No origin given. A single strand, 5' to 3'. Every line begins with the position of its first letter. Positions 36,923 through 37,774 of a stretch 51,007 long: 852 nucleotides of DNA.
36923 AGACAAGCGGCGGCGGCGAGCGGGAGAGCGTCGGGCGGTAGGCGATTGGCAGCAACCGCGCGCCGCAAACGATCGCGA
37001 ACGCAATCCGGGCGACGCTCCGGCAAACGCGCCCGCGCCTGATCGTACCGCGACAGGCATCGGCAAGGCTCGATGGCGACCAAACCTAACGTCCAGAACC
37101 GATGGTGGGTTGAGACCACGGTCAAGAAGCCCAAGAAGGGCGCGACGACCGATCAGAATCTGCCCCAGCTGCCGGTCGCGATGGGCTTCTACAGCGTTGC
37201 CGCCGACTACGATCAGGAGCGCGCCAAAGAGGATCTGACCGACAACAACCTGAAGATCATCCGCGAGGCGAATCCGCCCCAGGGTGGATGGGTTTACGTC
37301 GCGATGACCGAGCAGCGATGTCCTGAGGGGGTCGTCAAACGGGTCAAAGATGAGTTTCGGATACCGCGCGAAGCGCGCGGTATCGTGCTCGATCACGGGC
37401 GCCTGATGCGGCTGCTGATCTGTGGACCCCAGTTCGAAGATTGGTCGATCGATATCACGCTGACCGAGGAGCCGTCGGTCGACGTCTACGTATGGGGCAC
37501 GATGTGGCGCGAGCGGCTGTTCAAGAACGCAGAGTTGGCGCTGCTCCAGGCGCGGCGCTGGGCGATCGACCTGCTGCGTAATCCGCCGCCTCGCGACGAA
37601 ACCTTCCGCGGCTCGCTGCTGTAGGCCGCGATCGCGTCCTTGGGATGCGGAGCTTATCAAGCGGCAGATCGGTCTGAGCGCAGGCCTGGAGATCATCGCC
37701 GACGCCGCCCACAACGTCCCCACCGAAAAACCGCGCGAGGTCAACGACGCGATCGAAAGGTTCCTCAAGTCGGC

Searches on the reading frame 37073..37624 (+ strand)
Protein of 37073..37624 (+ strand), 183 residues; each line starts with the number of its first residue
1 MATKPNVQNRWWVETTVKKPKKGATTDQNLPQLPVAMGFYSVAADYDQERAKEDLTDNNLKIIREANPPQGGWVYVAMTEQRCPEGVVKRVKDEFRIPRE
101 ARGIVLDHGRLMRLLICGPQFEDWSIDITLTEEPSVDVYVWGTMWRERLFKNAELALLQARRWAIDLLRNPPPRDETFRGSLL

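Call 4: search_protein_families(library=pfam, proteins=[window:37073-37624:+], max_evalue=0.1)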
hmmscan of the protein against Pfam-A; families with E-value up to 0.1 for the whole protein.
window:37073-37624:+ (183 aa): 0 families

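Call 5: search_protein_families(library=ncbifam, proteins=[window:37073-37624:+], max_evalue=1)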
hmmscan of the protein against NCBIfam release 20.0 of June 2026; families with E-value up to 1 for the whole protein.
window:37073-37624:+ (183 aa): 0 families

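Call 6: search_protein_families(library=padloc, proteins=[window:37073-37624:+], max_evalue=1)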
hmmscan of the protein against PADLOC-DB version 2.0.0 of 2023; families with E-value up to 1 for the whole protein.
window:37073-37624:+ (183 aa): 0 families

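Call 7: search_protein_families(library=phrogs, proteins=[window:37073-37624:+], max_evalue=1)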
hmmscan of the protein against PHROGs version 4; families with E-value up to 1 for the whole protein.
window:37073-37624:+ (183 aa): 0 families

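Call 9: find_homologous_proteins(query=window:37073-37624:+, max_evalue=0.001)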
Query window:37073-37624:+ (183 aa): 241 proteins with E <= 0.001 among 326 candidates; the best 120 are listed.
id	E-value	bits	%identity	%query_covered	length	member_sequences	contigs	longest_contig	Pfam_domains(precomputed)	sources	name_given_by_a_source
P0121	5.0e-108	377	91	100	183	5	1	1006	-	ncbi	-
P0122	6.2e-108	376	90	100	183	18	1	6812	-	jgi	jgi:hypothetical protein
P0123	4.6e-105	367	90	100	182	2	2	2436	-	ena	-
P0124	2.1e-98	345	84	100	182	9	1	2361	-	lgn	-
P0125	5.4e-91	321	77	100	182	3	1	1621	-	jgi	-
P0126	6.2e-91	321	77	100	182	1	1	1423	-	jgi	jgi:hypothetical protein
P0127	9.1e-90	317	77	100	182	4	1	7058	-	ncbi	-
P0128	2.9e-89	316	74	100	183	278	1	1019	-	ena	-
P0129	8.5e-89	314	77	100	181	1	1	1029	-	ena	-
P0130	1.7e-88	313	74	100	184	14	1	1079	-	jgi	-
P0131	3.4e-88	312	73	100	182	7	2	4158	-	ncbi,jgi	ncbi:MAG TPA: hypothetical protein VGI47_09325 [Candidatus Binataceae bacterium]|jgi:hypothetical pr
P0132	4.5e-88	312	74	100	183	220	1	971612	-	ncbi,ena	-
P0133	7.5e-88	311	73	100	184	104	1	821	-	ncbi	-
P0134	8.9e-88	311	74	100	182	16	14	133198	-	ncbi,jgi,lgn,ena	jgi:hypothetical protein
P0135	2.1e-87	309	73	99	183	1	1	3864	-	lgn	-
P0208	2.4e-82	293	69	100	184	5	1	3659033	-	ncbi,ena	-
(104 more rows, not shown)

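Call 11: find_encoding_contigs(protein=P0208, flank=8000, max_places=3)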
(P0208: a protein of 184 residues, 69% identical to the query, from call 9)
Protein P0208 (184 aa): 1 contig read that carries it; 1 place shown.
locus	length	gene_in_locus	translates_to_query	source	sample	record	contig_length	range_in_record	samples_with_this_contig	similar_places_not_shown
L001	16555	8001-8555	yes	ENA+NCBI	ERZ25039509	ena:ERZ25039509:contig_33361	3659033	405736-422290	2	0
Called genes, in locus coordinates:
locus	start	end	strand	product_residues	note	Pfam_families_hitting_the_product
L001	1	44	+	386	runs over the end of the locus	PF01053:Cys_Met_Meta_PP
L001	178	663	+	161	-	PF00210:Ferritin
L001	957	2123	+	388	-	PF00155:Aminotran_1_2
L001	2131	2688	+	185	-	PF01288:HPPK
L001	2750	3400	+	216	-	PF00923:TAL_FSA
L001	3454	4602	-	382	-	PF04551:GcpE, PF26540:GcpE_C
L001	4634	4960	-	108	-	PF02627:CMD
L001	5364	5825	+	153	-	-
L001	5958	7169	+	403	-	PF02515:CoA_transf_3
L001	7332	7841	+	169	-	-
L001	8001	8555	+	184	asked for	-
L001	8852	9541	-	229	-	PF00005:ABC_tran, PF13304:AAA_21 (faint)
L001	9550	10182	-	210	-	PF01209:Ubie_methyltran, PF13489:Methyltransf_23, PF13847:Methyltransf_31, PF08241:Methyltransf_11, PF08242:Methyltransf_12, PF13649:Methyltransf_25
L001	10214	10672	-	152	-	PF13240:Zn_Ribbon_1 (weak)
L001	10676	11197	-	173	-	PF03918:CcmH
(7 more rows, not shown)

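Call 12: find_encoding_contigs(protein=P0132, flank=8000, max_places=3)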
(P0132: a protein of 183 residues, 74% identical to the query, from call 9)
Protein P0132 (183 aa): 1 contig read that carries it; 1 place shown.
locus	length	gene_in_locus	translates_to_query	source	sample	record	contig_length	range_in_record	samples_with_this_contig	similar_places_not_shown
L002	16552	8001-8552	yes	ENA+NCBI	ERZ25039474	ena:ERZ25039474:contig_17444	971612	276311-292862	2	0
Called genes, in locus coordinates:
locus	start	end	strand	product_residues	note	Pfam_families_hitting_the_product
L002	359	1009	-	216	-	PF01656:CbiA, PF13500:AAA_26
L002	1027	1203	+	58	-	-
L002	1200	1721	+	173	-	PF06210:DUF1003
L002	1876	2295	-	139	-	PF07883:Cupin_2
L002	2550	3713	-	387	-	PF04551:GcpE, PF26540:GcpE_C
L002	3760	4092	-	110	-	PF02627:CMD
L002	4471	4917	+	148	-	-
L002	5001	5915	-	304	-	PF01073:3Beta_HSD (weak), PF01370:Epimerase, PF05368:NmrA, PF13460:NAD_binding_10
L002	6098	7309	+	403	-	PF02515:CoA_transf_3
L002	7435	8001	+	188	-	-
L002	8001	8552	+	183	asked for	-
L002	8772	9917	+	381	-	PF12704:MacB_PCD, PF02687:FtsX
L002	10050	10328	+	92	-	-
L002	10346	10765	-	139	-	PF01575:MaoC_dehydratas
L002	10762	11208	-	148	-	PF01575:MaoC_dehydratas, PF13452:FAS1_DH_region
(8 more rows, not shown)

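Call 13: find_related_loci(query=window:37073-37624:+, collection=genome_contigs, flank=6000)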
Query window:37073-37624:+ (183 aa) in genome_contigs; peptide patterns used: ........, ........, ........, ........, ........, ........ (x = any residue, [..] = any of these).
151 stretches matched a pattern; 81 encode a relative of the query (tblastn E <= 1e-3); the best 80 are kept; 80 distinct loci.
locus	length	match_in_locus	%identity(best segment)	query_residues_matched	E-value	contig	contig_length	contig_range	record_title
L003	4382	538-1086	90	1-183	3e-111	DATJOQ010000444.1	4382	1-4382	MAG TPA_asm: Candidatus Binataceae bacterium isolate SMAG_U14891 k141_4061847, whole genome shotgun sequence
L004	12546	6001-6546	84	1-183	2e-101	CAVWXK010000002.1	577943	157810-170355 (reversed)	MAG: uncultured proteobacterium isolate MFD03726.bin.2.8 genome assembly, contig: contig_81767, whole genome shotgun seq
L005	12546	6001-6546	75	1-183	1e-92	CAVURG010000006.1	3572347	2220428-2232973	MAG: uncultured delta proteobacterium isolate MFD01299.bin.2.36 genome assembly, contig: contig_3968, whole genome shotg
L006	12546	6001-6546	75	1-183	2e-92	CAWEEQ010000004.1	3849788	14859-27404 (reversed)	MAG: uncultured delta proteobacterium isolate MFD01138.bin.1.15 genome assembly, contig: contig_9436, whole genome shotg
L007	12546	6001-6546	74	1-183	9e-93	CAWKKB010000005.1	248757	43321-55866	MAG: uncultured delta proteobacterium isolate MFD00731.bin.2.133 genome assembly, contig: contig_35306, whole genome sho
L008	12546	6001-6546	75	1-183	1e-92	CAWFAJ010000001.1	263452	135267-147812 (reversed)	MAG: uncultured delta proteobacterium isolate MFD00991.bin.1.136 genome assembly, contig: contig_13408, whole genome sho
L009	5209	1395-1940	75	1-183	3e-92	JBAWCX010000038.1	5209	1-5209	MAG: Candidatus Binatus sp. isolate MFD09556_ilm_asm_bin15 k127_132417, whole genome shotgun sequence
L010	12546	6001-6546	74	1-183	4e-92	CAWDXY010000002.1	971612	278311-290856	MAG: uncultured delta proteobacterium isolate MFD01248.bin.1.21 genome assembly, contig: contig_17444, whole genome shot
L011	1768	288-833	74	1-183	4e-97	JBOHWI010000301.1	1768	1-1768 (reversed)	MAG: Candidatus Binatus sp. isolate TC-B3_metawrap_bin.1 k127_70455, whole genome shotgun sequence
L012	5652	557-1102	73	1-183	4e-92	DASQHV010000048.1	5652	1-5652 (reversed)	MAG TPA_asm: Candidatus Acidiferrales bacterium isolate SMAG_U11842 k141_69065, whole genome shotgun sequence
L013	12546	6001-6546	74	1-183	1e-91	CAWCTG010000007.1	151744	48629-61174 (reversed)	MAG: Candidatus Binataceae bacterium isolate MFD03399.bin.1.12 genome assembly, contig: contig_18561, whole genome shotg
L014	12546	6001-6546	74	1-183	2e-91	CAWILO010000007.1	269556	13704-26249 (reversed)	MAG: uncultured delta proteobacterium isolate MFD03346.bin.1.66 genome assembly, contig: contig_19561, whole genome shot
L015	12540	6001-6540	74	1-181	4e-91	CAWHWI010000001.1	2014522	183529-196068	MAG: uncultured delta proteobacterium isolate MFD04463.bin.1.219 genome assembly, contig: contig_17539, whole genome sho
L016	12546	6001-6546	75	1-183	2e-91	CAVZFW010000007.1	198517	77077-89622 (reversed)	MAG: uncultured delta proteobacterium isolate MFD05513.bin.2.80 genome assembly, contig: contig_36955, whole genome shot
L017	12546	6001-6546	73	1-183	4e-91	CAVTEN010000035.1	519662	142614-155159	MAG: uncultured delta proteobacterium isolate MFD00964.bin.2.270 genome assembly, contig: contig_63057, whole genome sho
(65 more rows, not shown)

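Call 25: search_solved_structures(query=A3, max_evalue=10, show_alignments=2)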
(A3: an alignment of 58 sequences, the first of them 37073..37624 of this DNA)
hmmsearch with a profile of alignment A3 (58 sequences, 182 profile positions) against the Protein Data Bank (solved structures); distinct sequences matched with E-value up to 10: 0.

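Call 38: predict_structure(alignment_id=A3)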
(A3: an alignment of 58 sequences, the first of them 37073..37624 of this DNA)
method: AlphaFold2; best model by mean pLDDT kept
length: 183 residues; sequences in the alignment: 58
mean_pLDDT: 70.4   pTM: 0.66
mean pLDDT of the five models: 70.4, 69.6, 69.5, 68.2, 67.1
residues with pLDDT >= 90: 62; 70-90: 51; 50-70: 11; < 50: 59
segments of 3 or more residues with pLDDT < 50: 1-51, 177-183
pLDDT, mean of each block of 10 residues (from residue 1): 31 30 37 38 39 62 91 90 88 95 90 92 90 86 76 94 93 55 38
secondary structure, 60 per line:
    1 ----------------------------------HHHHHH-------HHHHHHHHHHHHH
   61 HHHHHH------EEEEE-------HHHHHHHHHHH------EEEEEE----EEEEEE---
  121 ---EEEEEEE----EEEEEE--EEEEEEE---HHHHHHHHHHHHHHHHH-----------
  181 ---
elements in order: H35-40 H48-66 E73-77 H85-95 E102-107 E112-117 E124-130 E135-140 E143-149 H153-169

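Call 44: fold_search(model_id=the predicted structure, library=pdb)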
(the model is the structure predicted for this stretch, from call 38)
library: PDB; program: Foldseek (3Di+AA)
matches with E <= 10: 604; with E <= 0.001: 0
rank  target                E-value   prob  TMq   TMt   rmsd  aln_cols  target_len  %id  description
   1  2ywq_C                1.3e-01  0.41  0.23  0.39   6.2       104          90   13  Crystal structure of Thermus thermophilus Protein Y N-terminal domain (released 2008-04-15)
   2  4ywr                  3.3e-01  0.07  0.16  0.14  16.8       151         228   16  Structure of a putative phosphomethylpyrimidine kinase from Acinetobacter baumannii in non-covalent complex with pyridox (released 2016-03-02)
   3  4yl5                  3.5e-01  0.06  0.16  0.13  17.0       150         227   15  Structure of a putative phosphomethylpyrimidine kinase from Acinetobacter baumannii (released 2015-04-01)
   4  3iez_B                3.7e-01  0.33  0.17  0.30   6.1        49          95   22  Crystal structure of the RasGAP C-terminal (RGC) domain of IQGAP2 (released 2009-11-03)
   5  5m9f_A                3.9e-01  0.23  0.23  0.21   8.3        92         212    4  Structure of the two C-terminal domains of bacteriophage K gp144 (released 2017-12-20)
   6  7agv_B                4.2e-01  0.51  0.26  0.29   4.2        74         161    9  High-resolution structure of the K+/H+ antiporter subunit KhtT in complex with c-di-AMP (released 2021-03-31)
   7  8crc                  4.2e-01  0.05  0.14  0.13  18.3       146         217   10  Structure of human Plk1 PBD in complex with Allopole-A (released 2023-08-16)
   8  3gig_B                4.7e-01  0.12  0.16  0.15  12.3        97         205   12  Crystal structure of phosphorylated DesKC in complex with AMP-PCP (released 2009-09-15)
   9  9n2k_A                5.0e-01  0.07  0.17  0.11  12.3       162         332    8  N-terminal domain of Bacillus subtilis MutL bound to ADP (released 2026-01-07)
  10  9hcg_c                5.3e-01  0.07  0.14  0.10  14.9       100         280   16  Mouse mitoribosome large subunit assembly intermediate bound to NSUN4, METRF4, MRM2, GTPBP7 and MALSU1-L0R8F8-mt-ACP c (released 2025-06-18)
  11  6h4n_x                5.7e-01  0.18  0.23  0.37   6.5       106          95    8  Structure of a hibernating 100S ribosome reveals an inactive conformation of the ribosomal protein S1 - 70S Hibernatin (released 2018-09-05)
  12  8euy_x                6.0e-01  0.09  0.21  0.14  14.7       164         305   10  Ytm1 associated nascent 60S ribosome (-fkbp39) State 1A (released 2022-11-30)
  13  5m9f_C                6.4e-01  0.15  0.20  0.18   6.9        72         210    6  Structure of the two C-terminal domains of bacteriophage K gp144 (released 2017-12-20)
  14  9n2k_B                6.4e-01  0.07  0.18  0.11  12.3       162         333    9  N-terminal domain of Bacillus subtilis MutL bound to ADP (released 2026-01-07)
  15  8eup_x                6.8e-01  0.12  0.19  0.13  11.4       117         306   11  Ytm1 associated 60S nascent ribosome State 1A (released 2022-11-30)
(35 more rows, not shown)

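Call 46: search_protein_families(library=pfam, alignment_id=A3, max_evalue=10)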
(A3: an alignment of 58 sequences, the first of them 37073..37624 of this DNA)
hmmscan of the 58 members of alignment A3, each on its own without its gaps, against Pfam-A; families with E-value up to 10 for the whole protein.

A. member 1, window:37073-37624:+ (183 aa): 0 families

B. families by the number of members that match (of 58 scanned): 5 families
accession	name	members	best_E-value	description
PF11762.14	Arabinose_Iso_C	6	0.06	L-arabinose isomerase C-terminal domain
PF24712.1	YxiG_2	1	0.058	YxiG-like protein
PF04978.18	MST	1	0.064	Mycothiol-S-transferase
PF12320.13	SbcD_C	1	0.085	Type 5 capsule protein repressor C-terminal domain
PF24695.1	PITM1-3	1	0.23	PITM 1-3, beta-sandwich domain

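Call 47: find_encoding_contigs(protein=P0122, flank=7000, max_places=3)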
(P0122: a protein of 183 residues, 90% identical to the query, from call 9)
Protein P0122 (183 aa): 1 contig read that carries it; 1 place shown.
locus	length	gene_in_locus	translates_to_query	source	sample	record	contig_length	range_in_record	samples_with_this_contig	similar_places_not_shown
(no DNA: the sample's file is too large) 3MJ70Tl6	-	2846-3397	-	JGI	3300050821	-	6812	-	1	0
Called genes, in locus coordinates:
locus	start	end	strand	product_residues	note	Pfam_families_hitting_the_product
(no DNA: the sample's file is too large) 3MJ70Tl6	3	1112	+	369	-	?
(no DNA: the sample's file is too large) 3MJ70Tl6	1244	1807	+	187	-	-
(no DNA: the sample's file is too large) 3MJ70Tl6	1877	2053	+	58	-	-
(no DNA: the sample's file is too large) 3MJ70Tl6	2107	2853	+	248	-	-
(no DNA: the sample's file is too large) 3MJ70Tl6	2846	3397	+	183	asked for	-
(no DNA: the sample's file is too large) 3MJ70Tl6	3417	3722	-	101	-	PF13560:HTH_31 (weak), PF01381:HTH_3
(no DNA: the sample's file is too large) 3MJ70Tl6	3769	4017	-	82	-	PF05015:HigB-like_toxin (weak)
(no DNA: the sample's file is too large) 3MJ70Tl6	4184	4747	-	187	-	PF05951:Peptidase_M15_2, PF08291:Peptidase_M15_3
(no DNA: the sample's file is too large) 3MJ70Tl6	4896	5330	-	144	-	-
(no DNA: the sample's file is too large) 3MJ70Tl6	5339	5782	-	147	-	PF01575:MaoC_dehydratas, PF13452:FAS1_DH_region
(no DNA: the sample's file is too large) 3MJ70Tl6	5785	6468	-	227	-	PF13263:PHP_C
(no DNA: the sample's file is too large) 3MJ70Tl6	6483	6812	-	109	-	?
